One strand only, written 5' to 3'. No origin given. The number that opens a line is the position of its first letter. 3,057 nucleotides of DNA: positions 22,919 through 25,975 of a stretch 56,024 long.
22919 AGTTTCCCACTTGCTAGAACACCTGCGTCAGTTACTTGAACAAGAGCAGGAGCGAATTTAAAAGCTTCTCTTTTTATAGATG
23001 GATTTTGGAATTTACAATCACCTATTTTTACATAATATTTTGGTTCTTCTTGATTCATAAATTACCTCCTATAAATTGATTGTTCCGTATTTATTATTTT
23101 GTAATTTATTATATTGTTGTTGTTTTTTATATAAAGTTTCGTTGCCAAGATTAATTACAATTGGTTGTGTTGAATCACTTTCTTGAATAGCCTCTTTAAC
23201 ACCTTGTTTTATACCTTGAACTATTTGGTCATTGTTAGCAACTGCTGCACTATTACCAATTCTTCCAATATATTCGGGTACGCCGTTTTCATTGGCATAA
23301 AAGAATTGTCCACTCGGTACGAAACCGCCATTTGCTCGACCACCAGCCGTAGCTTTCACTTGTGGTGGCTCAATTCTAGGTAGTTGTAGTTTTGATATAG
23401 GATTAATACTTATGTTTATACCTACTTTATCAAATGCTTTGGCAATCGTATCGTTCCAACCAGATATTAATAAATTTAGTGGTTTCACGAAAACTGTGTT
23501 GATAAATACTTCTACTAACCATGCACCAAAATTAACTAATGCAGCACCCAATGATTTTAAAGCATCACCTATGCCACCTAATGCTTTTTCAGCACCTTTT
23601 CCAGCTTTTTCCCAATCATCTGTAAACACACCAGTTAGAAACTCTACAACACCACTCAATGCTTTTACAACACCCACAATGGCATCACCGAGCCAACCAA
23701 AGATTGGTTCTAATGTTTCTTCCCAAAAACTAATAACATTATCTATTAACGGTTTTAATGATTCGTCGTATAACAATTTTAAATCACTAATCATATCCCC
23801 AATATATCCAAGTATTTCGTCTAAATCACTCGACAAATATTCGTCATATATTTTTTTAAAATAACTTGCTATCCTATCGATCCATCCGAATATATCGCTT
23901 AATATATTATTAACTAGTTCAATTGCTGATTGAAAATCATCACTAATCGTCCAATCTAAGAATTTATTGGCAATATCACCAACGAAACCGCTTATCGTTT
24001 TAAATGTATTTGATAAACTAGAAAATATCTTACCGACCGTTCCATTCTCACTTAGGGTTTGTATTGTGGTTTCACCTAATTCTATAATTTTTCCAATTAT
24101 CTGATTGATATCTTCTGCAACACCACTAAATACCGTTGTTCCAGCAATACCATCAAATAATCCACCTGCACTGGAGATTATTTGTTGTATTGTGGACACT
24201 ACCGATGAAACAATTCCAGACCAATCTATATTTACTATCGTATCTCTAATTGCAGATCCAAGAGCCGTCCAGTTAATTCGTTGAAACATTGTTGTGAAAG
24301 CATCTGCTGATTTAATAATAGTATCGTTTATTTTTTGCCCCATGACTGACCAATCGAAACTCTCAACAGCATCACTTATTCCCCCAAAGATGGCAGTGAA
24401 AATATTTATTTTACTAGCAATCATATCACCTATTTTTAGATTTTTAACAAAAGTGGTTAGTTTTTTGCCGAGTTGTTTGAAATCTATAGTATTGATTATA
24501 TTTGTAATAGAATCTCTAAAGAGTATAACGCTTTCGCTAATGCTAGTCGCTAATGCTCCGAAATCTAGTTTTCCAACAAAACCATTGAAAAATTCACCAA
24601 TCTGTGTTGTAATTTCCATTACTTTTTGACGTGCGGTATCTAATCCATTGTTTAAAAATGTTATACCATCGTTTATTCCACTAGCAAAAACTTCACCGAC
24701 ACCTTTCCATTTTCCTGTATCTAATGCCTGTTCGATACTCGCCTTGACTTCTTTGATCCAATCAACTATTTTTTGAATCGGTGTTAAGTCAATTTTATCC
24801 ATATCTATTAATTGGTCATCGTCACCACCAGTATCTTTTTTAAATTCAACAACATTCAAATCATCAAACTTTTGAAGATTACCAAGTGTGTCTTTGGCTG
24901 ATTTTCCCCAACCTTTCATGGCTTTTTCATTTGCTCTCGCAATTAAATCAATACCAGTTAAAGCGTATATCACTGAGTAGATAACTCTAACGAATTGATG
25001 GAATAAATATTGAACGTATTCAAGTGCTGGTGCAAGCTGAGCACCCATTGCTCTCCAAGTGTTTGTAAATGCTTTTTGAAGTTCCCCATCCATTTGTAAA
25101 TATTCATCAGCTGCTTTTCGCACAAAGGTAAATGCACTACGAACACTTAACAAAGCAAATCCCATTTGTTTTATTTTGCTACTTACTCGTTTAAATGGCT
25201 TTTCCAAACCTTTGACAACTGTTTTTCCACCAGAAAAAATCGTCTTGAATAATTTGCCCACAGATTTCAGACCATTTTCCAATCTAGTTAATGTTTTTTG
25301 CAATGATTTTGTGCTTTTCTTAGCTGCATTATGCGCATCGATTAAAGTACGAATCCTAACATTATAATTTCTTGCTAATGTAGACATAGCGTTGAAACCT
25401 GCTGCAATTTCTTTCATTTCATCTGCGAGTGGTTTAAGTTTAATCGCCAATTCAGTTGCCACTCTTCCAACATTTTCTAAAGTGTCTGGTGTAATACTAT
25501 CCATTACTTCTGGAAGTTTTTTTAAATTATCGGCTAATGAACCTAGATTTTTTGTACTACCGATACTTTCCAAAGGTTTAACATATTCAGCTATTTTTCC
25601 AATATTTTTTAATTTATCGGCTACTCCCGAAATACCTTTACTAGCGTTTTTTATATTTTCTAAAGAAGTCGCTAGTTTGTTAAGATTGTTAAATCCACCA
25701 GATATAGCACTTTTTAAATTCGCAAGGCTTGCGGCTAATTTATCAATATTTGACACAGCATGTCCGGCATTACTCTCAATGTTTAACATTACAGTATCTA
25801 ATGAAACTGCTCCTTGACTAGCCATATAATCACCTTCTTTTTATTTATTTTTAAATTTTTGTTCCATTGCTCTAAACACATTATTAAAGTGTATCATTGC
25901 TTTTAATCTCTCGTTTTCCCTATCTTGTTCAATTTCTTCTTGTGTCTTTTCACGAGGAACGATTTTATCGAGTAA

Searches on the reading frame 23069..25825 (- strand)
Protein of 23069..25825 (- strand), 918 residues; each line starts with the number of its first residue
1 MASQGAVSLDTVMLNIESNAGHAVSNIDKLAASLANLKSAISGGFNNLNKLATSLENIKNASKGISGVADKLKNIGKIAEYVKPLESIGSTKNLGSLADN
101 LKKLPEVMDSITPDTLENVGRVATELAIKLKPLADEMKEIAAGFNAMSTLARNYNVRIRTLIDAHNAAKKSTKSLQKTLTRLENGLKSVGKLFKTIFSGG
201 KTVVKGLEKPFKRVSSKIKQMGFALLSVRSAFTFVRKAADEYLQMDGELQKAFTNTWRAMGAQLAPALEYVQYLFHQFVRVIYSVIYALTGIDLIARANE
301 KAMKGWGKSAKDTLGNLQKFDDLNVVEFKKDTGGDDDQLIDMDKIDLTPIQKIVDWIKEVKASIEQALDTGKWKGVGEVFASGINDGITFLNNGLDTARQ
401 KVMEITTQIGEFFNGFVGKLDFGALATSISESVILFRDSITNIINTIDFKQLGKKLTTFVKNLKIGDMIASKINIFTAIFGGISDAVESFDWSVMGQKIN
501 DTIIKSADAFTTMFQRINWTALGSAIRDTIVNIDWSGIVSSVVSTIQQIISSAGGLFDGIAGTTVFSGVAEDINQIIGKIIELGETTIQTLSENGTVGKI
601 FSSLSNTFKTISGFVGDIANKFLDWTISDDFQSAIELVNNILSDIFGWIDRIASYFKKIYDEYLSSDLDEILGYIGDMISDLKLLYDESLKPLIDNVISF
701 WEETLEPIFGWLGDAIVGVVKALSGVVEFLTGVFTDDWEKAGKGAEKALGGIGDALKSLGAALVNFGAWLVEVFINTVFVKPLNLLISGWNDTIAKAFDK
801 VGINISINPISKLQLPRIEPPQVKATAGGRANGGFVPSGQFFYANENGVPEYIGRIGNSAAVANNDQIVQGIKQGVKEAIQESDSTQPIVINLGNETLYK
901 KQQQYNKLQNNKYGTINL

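Call 18: search_protein_families(library=phrogs, proteins=[window:23069-25825:-], max_evalue=0.001)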
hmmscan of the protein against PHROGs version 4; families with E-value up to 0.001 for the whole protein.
window:23069-25825:- (918 aa): 7 families
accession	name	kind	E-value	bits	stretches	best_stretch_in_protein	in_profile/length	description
phrog_1535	-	tail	5.8e-26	92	2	25-713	134-875/1152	tail length tape measure protein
phrog_58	-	tail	4e-15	56.3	1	18-858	211-1029/1544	tail length tape measure protein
phrog_788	-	tail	3.1e-07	31.4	0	12-115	185-285/297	tail protein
phrog_28918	-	unknown function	2.8e-06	26.2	1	403-655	535-794/1445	-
phrog_1538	-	tail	8.5e-06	25.7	0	823-883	702-769/811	tail length tape measure protein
phrog_4372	-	tail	1.7e-05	23.4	0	554-760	489-664/1681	tail length tape measure protein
phrog_31167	-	unknown function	0.00085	19.3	1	626-719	413-506/515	-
